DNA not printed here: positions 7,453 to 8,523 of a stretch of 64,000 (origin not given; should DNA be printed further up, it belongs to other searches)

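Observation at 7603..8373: Secreted HExxH metallopeptidase translationally coupled between murG and murC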

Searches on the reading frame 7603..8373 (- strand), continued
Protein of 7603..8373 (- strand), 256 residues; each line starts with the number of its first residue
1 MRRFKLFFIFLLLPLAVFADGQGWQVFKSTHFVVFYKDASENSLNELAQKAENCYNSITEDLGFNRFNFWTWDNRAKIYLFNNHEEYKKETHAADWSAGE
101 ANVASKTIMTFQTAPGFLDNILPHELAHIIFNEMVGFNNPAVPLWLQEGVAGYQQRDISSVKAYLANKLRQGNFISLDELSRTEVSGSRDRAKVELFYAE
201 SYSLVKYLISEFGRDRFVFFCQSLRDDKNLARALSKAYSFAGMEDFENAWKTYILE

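Call 43: find_related_loci(query=A3, collection=metagenome_contigs, flank=6000)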
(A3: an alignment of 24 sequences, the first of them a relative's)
Query A3 (309 aa) in metagenome_contigs; peptide patterns used: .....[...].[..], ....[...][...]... (x = any residue, [..] = any of these).
600 stretches matched a pattern (row limit reached: there are more); 461 encode a relative of the query (tblastn E <= 1e-3); the best 80 are kept; 80 distinct loci.
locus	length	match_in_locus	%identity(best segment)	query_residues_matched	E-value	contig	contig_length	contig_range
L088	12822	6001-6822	65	35-309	1e-119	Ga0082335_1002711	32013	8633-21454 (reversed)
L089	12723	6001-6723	57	47-288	4e-93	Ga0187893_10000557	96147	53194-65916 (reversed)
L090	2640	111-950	52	38-290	6e-95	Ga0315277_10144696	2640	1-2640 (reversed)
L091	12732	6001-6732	53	54-298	7e-90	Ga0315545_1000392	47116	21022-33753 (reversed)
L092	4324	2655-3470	54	43-288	2e-89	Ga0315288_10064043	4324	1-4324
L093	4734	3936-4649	53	50-288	3e-88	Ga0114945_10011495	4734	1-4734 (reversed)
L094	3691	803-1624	51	36-290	1e-88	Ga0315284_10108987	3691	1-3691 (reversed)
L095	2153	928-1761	49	34-291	5e-91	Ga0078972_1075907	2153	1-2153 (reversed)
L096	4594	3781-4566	51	50-289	2e-87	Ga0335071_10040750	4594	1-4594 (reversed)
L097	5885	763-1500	50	55-301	4e-87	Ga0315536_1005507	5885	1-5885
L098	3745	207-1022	51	41-288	1e-86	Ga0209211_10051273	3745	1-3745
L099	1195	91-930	48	38-288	9e-93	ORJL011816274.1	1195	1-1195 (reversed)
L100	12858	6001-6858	49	45-289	6e-85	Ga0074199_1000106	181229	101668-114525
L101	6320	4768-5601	48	41-288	5e-84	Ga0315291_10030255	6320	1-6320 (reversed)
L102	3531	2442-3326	47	20-288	7e-84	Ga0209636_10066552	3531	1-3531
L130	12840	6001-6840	38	23-290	2e-63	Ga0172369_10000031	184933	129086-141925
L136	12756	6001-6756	41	30-289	6e-57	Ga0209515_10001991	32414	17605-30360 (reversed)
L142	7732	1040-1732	38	55-288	1e-53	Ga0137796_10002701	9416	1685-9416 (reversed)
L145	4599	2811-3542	37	52-300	1e-53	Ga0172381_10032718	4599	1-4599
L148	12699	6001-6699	38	54-288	5e-53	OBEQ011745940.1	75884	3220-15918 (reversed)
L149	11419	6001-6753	39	22-286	6e-53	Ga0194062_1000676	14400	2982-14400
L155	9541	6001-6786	37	54-288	5e-51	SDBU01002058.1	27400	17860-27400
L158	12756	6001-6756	36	38-288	7e-50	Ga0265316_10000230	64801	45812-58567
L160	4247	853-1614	32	52-303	3e-47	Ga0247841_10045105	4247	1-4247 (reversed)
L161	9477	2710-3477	36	35-288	3e-46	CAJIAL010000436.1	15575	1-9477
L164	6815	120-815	33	55-291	1e-40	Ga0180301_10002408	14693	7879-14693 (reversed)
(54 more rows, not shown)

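Call 47: search_protein_families(library=pfam, proteins=[L160:53-703:+, L160:1604-2428:+, L160:2430-3068:+, L149:5108-5902:+, L149:6823-8607:+, L149:8609-9415:+, L149:9464-11419:+, L149:3263-4639:+, L164:851-1405:+, L145:1831-2688:+], max_evalue=0.001)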
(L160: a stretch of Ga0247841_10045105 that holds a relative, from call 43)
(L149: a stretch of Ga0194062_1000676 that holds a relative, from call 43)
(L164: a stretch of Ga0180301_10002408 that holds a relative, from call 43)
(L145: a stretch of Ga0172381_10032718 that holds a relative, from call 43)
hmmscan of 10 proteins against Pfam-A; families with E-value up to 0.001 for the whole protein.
L160:53-703:+ (216 aa): 0 families

L160:1604-2428:+ (274 aa): 7 families
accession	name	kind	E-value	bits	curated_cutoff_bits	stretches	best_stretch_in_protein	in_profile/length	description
PF13401.12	AAA_22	-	1.8e-19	70.7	27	1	43-177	4-129/130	AAA domain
PF13245.12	AAA_19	-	6.1e-08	33.4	25.1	1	40-154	7-115/134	AAA domain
PF13191.12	AAA_16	-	6.5e-08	33.7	32.6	1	28-156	7-158/167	AAA ATPase domain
PF01637.24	ATPase_2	-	5.2e-06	26.9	33.2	1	46-241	22-222/225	ATPase domain predominantly from Archaea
PF07728.20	AAA_5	-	7.1e-06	26.5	22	1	48-158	3-94/139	AAA domain (dynein-related subfamily)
PF13173.12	AAA_14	-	0.00035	21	27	0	47-155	5-86/129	AAA domain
PF24883.2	NPHP3_N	-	0.00062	20.4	24.8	0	47-98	25-75/164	Nephrocystin 3, N-terminal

L160:2430-3068:+ (212 aa): 0 families

L149:5108-5902:+ (264 aa): 2 families
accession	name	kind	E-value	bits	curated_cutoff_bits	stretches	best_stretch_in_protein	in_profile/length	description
PF09694.16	Gcw_chp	-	1.1e-07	32.5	24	1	40-143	6-118/230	Bacterial protein of unknown function (Gcw_chp)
PF06629.18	MipA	-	1.9e-05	25.4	24.2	1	160-242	109-201/221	MltA-interacting protein MipA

L149:6823-8607:+ (594 aa): 1 family
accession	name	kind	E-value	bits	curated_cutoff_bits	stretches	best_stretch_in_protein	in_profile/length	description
PF05960.17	DUF885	-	1.2e-48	167.6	32.4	1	63-571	28-531/532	Bacterial protein of unknown function (DUF885)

L149:8609-9415:+ (268 aa): 9 families
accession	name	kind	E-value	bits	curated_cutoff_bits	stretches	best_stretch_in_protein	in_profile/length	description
PF13401.12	AAA_22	-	6.7e-25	88.3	27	1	41-170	3-130/130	AAA domain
PF13191.12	AAA_16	-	8.9e-09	36.5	32.6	1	35-152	15-162/167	AAA ATPase domain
PF00004.35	AAA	-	7.1e-06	26.9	21.2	1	48-184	3-129/131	ATPase family associated with various cellular activities (AAA)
PF20703.3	nSTAND1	-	1.3e-05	25.4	27.1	1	22-209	15-205/379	Novel STAND NTPase 1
PF13245.12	AAA_19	-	2.9e-05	24.7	25.1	1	45-162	13-124/134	AAA domain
PF02367.23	TsaE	-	0.0003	21.2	26.6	1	43-69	21-47/128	Threonylcarbamoyl adenosine biosynthesis protein TsaE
PF02492.25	cobW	-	0.00031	20.8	20.7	1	47-80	4-37/180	CobW/HypB/UreG, nucleotide-binding domain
PF01637.24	ATPase_2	-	0.00081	19.7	33.2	0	41-155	18-148/225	ATPase domain predominantly from Archaea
PF13238.12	AAA_18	-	0.00087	20.2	29.4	0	46-113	1-66/128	AAA domain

L149:9464-11419:+ (652 aa): 9 families
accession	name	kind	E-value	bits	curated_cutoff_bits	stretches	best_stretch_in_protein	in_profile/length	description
PF13188.13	PAS_8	-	2.4e-11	43.6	21.8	2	320-367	2-45/65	PAS domain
PF12974.12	Phosphonate-bd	-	1.2e-10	41.6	27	1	56-253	19-236/242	ABC transporter, phosphonate, periplasmic substrate-binding protein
PF13426.13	PAS_9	-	2.4e-08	34.6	27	1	329-449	1-103/103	PAS domain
PF00497.25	SBP_bac_3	-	3e-08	33.9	26.4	1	29-249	1-130/132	Bacterial extracellular solute-binding proteins, family 3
PF00512.31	HisKA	-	0.00012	22.4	26.9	0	607-646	3-41/66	His Kinase A (phospho-acceptor) domain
PF12860.13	PAS_7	-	0.00016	22.2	27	0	473-587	6-114/115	PAS fold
PF00989.32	PAS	-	0.00032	21.1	22.6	0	321-369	3-46/113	PAS fold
PF08448.16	PAS_4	-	0.00039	21.1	23.1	0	404-451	63-109/110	PAS fold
PF09084.16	NMT1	-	0.00044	20.7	20.5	1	115-211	75-177/216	NMT1/THI5 like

L149:3263-4639:+ (458 aa): 1 family
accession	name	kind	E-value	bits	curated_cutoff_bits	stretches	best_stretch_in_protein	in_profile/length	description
PF00909.26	Ammonium_transp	-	1.9e-128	429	23.2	1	55-454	1-399/399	Ammonium Transporter Family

L164:851-1405:+ (184 aa): 0 families

L145:1831-2688:+ (285 aa): 0 families

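Call 48: search_protein_families(library=pfam, proteins=[L130:5422-5889:+, L130:4352-5425:+, L130:7068-8663:+, L130:3172-4167:+, L155:4825-5880:+, L155:3847-4818:+, L155:7632-8855:+, L161:776-2572:+, L161:4179-5648:+, L145:51-1733:+], max_evalue=0.001)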
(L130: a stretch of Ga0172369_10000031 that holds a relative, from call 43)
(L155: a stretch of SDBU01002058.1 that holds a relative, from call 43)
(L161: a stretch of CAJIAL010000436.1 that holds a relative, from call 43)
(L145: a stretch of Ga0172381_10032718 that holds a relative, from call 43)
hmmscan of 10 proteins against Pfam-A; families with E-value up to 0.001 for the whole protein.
L130:5422-5889:+ (155 aa): 0 families

L130:4352-5425:+ (357 aa): 1 family
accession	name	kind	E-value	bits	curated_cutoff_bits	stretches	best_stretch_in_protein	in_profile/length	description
PF04055.27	Radical_SAM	-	3.9e-24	86.1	29.5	1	44-181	2-149/166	Radical SAM superfamily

L130:7068-8663:+ (531 aa): 2 families
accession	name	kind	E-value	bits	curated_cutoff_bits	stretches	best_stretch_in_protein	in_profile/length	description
PF17956.6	NAPRTase_C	-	5e-30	104.7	23.3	1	394-505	2-111/111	Nicotinate phosphoribosyltransferase C-terminal domain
PF17767.7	NAPRTase_N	-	7.4e-24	84.9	32.6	1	11-147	1-125/125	Nicotinate phosphoribosyltransferase (NAPRTase) N-terminal domain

L130:3172-4167:+ (331 aa): 2 families
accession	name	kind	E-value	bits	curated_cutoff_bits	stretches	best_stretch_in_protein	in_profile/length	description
PF00691.25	OmpA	-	4.2e-18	65.9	27.2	1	128-216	1-91/98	OmpA family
PF01476.26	LysM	-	2.5e-09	37.4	20.9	1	281-329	1-43/43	LysM domain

L155:4825-5880:+ (351 aa): 1 family
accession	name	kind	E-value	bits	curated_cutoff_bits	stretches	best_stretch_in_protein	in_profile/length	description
PF04055.27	Radical_SAM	-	7e-24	85.3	29.5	1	37-169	2-142/166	Radical SAM superfamily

L155:3847-4818:+ (323 aa): 2 families
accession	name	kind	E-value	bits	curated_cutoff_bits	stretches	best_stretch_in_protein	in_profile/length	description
PF00691.25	OmpA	-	1.9e-17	63.8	27.2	1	128-210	1-85/98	OmpA family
PF01476.26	LysM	-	6.7e-10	39.2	20.9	1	273-321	1-43/43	LysM domain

L155:7632-8855:+ (407 aa): 1 family
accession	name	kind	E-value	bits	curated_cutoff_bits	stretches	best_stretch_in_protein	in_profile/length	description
PF24400.1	DUF7544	-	5.9e-42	144.4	27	1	10-386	7-299/302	Family of unknown function (DUF7544)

L161:776-2572:+ (598 aa): 1 family
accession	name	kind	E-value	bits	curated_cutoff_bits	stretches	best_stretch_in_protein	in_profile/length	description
PF00496.27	SBP_bac_5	-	4.8e-74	250.1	32.4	1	156-496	4-345/368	Bacterial extracellular solute-binding proteins, family 5 Middle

L161:4179-5648:+ (489 aa): 1 family
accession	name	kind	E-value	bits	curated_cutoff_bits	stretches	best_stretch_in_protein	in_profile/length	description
PF01425.27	Amidase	-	2.4e-97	327.2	27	1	32-468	1-443/445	Amidase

L145:51-1733:+ (560 aa): 0 families

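Call 52: search_protein_families(library=pfam, proteins=[P0124, P0197, P0253, P0254, P0225, P0213, P0191, P0188, P0167, P0205], max_evalue=0.01)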
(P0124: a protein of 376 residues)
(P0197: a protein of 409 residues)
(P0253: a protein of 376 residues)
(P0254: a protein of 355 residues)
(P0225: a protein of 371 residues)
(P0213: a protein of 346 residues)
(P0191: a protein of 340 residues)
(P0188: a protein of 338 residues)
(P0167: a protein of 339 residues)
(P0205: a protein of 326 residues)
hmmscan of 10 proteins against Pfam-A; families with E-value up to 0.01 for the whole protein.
P0124 (376 aa): 1 family
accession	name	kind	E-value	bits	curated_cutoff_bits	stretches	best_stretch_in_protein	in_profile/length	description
PF13485.12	Peptidase_MA_2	-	0.00011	22.5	32.4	1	77-154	22-102/201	Peptidase MA superfamily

P0197 (409 aa): 6 families
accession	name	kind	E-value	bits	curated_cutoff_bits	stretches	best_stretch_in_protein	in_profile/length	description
PF13485.12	Peptidase_MA_2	-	2.4e-15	57.3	32.4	1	74-251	22-197/201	Peptidase MA superfamily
PF00578.27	AhpC-TSA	-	1.3e-13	51.4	26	1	268-386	4-123/124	AhpC/TSA family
PF08534.16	Redoxin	-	1.2e-11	45.1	26.6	1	277-387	16-131/148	Redoxin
PF13905.12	Thioredoxin_8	-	4.4e-07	30.6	27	1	291-384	2-94/94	Thioredoxin-like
PF00085.26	Thioredoxin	-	1.6e-05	25.3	23.5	1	290-333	18-61/103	Thioredoxin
PF13098.12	Thioredoxin_2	-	9.4e-05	23.2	27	1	290-392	5-95/104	Thioredoxin-like domain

P0253 (376 aa): 2 families
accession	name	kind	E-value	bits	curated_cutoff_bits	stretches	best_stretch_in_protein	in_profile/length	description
PF13485.12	Peptidase_MA_2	-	2.4e-12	47.5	32.4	1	178-359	23-197/201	Peptidase MA superfamily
PF01433.26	Peptidase_M1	-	0.00033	20.7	27.7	1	215-281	62-125/218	Peptidase family M1 domain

P0254 (355 aa): 6 families
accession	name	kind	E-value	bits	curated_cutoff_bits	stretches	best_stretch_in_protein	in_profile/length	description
PF13485.12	Peptidase_MA_2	-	8.4e-18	65.3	32.4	1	162-349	18-200/201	Peptidase MA superfamily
PF13240.11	Zn_Ribbon_1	-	3.5e-05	23.9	25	1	3-22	2-21/23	zinc-ribbon domain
PF01433.26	Peptidase_M1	-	0.0032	17.5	27.7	1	207-261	67-120/218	Peptidase family M1 domain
PF00641.23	Zn_ribbon_RanBP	-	0.0036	17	27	1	2-22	6-26/30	Zn-finger in Ran binding protein and others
PF12773.13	DZR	-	0.0047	17.5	27.3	0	3-22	1-20/45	Double zinc ribbon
PF14952.11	zf-tcix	-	0.0096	15.9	31.2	1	2-27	12-39/42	Putative treble-clef, zinc-finger, Zn-binding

P0225 (371 aa): 2 families
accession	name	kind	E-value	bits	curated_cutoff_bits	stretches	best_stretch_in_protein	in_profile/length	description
PF13485.12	Peptidase_MA_2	-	2.3e-11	44.3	32.4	1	169-359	18-199/201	Peptidase MA superfamily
PF01433.26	Peptidase_M1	-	0.00083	19.5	27.7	1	212-265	63-116/218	Peptidase family M1 domain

P0213 (346 aa): 1 family
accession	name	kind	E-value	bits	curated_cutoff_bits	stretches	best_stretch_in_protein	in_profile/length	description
PF13485.12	Peptidase_MA_2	-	2.9e-07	30.9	32.4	1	85-260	22-195/201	Peptidase MA superfamily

P0191 (340 aa): 1 family
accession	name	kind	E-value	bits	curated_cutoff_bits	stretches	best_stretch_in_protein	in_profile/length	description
PF13485.12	Peptidase_MA_2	-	5.2e-08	33.4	32.4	1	151-333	22-199/201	Peptidase MA superfamily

P0188 (338 aa): 2 families
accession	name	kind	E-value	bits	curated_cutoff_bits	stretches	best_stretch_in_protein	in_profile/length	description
PF13485.12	Peptidase_MA_2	-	2.2e-10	41.1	32.4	1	203-328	71-197/201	Peptidase MA superfamily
PF01433.26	Peptidase_M1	-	0.00073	19.6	27.7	1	203-254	72-122/218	Peptidase family M1 domain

P0167 (339 aa): 1 family
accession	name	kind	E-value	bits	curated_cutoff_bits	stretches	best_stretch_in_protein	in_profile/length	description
PF13485.12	Peptidase_MA_2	-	9.4e-14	52.1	32.4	1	149-324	23-196/201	Peptidase MA superfamily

P0205 (326 aa): 1 family
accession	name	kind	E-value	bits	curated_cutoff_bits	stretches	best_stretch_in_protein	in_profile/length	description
PF13485.12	Peptidase_MA_2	-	5.1e-13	49.7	32.4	2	231-297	137-200/201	Peptidase MA superfamily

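Call 62: list_cluster_members(proteins=[P0176, P0147, P0196, P0221, P0146, P0251, P0177, P0236, P0131, P0175])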
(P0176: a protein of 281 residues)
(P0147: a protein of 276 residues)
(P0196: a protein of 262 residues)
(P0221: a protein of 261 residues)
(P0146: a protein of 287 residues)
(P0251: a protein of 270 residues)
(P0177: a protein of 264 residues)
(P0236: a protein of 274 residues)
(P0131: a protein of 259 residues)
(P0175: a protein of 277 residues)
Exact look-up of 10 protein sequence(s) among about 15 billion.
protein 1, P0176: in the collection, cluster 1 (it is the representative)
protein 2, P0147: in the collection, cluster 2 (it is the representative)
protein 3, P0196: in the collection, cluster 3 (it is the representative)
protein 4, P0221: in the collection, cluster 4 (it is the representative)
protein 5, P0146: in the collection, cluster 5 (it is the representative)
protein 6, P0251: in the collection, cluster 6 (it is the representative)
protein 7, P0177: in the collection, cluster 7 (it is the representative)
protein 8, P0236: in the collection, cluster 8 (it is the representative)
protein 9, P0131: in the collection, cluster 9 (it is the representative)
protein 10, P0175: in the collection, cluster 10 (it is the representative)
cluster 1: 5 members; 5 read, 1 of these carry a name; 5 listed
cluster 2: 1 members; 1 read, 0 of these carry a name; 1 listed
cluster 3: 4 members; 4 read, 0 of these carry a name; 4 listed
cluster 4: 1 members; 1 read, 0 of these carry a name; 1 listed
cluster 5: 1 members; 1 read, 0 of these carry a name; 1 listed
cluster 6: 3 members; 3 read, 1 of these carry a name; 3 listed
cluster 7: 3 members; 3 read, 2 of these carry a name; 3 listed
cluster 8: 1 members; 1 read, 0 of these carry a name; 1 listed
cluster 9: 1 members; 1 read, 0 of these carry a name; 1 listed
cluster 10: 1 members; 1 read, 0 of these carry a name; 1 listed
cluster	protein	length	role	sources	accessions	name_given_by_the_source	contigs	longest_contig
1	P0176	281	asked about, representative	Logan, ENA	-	-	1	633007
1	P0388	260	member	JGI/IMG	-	hypothetical protein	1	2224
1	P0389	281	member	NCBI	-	-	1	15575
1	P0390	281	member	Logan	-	-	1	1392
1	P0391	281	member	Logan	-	-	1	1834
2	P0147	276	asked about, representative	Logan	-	-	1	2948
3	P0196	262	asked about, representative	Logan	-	-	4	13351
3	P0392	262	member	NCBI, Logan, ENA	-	-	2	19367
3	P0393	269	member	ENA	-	-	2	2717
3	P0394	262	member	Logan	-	-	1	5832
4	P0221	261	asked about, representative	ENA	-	-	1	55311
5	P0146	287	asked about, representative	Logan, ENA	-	-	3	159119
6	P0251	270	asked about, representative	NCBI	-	-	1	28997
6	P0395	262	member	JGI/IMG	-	hypothetical protein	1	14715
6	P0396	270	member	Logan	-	-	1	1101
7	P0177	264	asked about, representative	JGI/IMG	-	-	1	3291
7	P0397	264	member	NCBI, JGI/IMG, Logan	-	hypothetical protein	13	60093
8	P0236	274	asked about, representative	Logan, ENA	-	-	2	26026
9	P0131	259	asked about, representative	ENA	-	-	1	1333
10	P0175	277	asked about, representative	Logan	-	-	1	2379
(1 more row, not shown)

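Call 63: search_solved_structures(query=A1, max_evalue=1, show_alignments=2)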
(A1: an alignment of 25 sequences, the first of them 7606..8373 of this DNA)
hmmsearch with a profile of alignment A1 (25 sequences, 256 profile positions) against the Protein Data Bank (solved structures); distinct sequences matched with E-value up to 1: 18.
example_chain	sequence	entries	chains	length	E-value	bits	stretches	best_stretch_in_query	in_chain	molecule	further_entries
3cia_A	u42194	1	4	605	0.0001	25.1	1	112-229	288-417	cold-active aminopeptidase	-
7kue_B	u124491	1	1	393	0.1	15.2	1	84-165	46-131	Cyclin CCL1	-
4fyq_A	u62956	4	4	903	0.12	15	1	115-156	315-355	Aminopeptidase N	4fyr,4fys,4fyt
6atk_A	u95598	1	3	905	0.12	15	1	115-156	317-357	Aminopeptidase N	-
6u7e_A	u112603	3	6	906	0.12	15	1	115-156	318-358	Aminopeptidase N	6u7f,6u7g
7vpq_A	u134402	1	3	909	0.12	15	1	115-156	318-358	Aminopeptidase N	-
8wde_D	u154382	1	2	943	0.13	14.9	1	115-156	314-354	Aminopeptidase N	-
5lhd_A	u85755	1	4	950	0.13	14.9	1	115-156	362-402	Aminopeptidase N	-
9cam_B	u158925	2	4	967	0.13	14.9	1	116-156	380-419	Aminopeptidase N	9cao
9xwa_A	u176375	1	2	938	0.18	14.4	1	112-156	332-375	Aminopeptidase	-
8jkt_A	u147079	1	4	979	0.19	14.4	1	118-156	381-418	Aminopeptidase N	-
9o5k_G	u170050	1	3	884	0.21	14.2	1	112-185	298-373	Puromycin-sensitive aminopeptidase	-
8sw0_A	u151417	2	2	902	0.22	14.2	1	112-185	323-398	Puromycin-sensitive aminopeptidase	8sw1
6xi8_B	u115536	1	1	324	0.22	14.2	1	87-165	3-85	Cyclin CCL1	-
9daz_A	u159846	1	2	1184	0.24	14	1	118-156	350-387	Aminopeptidase N,Immunoglobulin gamma-1 heavy chain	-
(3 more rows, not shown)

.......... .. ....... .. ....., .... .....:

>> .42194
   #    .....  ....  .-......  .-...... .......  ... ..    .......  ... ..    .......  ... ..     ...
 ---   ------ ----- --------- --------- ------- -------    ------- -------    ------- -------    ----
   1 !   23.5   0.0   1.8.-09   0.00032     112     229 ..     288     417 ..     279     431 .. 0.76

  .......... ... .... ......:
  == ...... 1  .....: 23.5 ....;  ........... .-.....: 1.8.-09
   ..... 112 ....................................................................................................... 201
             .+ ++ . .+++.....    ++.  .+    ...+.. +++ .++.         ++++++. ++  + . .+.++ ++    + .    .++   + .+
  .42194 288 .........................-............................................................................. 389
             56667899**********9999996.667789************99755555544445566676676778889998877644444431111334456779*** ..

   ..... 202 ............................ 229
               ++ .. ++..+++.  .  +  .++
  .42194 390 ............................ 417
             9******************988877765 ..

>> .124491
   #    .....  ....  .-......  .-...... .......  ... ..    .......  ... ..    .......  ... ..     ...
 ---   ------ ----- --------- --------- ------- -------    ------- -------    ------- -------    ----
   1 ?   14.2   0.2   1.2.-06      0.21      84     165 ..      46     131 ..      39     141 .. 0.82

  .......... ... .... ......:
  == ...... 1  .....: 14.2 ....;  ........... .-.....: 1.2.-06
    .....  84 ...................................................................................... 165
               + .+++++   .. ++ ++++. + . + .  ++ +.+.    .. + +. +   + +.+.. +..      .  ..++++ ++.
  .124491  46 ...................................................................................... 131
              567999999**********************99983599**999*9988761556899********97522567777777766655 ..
